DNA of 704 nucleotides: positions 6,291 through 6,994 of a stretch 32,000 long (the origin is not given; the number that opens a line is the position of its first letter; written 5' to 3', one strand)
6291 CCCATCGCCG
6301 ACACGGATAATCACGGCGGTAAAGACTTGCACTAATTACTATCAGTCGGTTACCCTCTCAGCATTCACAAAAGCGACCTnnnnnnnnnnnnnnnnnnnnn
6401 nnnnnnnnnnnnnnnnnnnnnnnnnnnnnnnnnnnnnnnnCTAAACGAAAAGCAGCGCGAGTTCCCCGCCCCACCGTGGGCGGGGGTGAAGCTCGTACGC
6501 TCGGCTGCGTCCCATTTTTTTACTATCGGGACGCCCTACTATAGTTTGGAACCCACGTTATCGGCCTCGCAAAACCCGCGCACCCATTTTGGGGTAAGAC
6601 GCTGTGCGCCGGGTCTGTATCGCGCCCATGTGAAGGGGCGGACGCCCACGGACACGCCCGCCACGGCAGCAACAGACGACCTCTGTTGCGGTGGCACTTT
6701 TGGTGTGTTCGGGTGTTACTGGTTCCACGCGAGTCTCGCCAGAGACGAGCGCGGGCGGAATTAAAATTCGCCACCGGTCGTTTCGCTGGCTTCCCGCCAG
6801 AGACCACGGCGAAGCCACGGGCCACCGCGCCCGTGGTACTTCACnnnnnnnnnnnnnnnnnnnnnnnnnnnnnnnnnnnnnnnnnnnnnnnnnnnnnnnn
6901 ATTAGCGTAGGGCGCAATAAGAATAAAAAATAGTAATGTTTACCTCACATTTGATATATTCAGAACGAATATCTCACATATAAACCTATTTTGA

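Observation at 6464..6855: Type A elements share a 150-nt 3' module with two hairpins that covary between copies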

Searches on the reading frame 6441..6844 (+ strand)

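Call 36: search_protein_families(library=pfam, proteins=[L090:1611-2861:+])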
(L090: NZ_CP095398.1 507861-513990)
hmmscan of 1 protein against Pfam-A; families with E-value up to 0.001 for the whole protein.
L090:1611-2861:+ (416 aa): 3 families
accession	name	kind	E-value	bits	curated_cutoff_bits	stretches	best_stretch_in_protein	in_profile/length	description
PF07282.18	Cas12f1-like_TNB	-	5.1e-18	65.4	26.3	1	309-374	1-59/60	Cas12f1-like, TNB domain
PF01385.25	OrfB_IS605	-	1.4e-14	54.7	30.5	1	181-291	1-119/120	Probable transposase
PF12760.12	Zn_ribbon_IS1595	-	0.00088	19.6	25.4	0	326-362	8-44/46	Transposase zinc-ribbon domain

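Call 40: find_related_loci(query=L090:1611-2861:+, collection=metagenome_contigs, flank=2500)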
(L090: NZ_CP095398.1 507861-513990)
Query L090:1611-2861:+ (416 aa) in metagenome_contigs; peptide patterns used: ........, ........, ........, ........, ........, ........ (x = any residue, [..] = any of these).
338 stretches matched a pattern; 298 encode a relative of the query (tblastn E <= 1e-3); the best 80 are kept; 79 distinct loci.
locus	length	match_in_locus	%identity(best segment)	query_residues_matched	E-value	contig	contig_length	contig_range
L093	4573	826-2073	93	1-416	0e+0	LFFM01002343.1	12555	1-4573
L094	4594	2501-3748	93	1-416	0e+0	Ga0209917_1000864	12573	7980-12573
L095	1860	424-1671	92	1-416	0e+0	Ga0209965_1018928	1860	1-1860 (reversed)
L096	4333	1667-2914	92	1-416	0e+0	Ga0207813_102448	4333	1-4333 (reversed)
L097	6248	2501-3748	92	1-416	0e+0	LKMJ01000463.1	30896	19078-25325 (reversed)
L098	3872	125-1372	92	1-416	0e+0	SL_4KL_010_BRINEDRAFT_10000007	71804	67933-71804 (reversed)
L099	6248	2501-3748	91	1-416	0e+0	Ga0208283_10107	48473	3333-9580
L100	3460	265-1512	92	1-416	0e+0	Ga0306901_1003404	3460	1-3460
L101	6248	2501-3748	91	1-416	0e+0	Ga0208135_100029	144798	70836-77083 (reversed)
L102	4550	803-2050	91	1-416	0e+0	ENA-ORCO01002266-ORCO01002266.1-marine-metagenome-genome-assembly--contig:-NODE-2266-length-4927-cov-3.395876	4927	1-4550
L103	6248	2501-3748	91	1-416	0e+0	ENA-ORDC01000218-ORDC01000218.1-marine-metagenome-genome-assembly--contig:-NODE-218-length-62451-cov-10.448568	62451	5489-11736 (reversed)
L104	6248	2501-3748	91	1-416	0e+0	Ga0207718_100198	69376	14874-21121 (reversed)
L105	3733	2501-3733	92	1-411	0e+0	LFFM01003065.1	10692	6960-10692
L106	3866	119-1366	92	1-416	0e+0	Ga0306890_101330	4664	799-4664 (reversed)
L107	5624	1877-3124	91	1-416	0e+0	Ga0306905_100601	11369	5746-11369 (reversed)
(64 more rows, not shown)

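Call 41: find_related_loci(query=L090:1611-2861:+, collection=viral_contigs, flank=2500)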
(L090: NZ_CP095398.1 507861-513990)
Query L090:1611-2861:+ (416 aa) in viral_contigs; peptide patterns used: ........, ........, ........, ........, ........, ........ (x = any residue, [..] = any of these).
2 stretches matched a pattern, but none encodes a relative of the query by tblastn (E <= 1e-3).
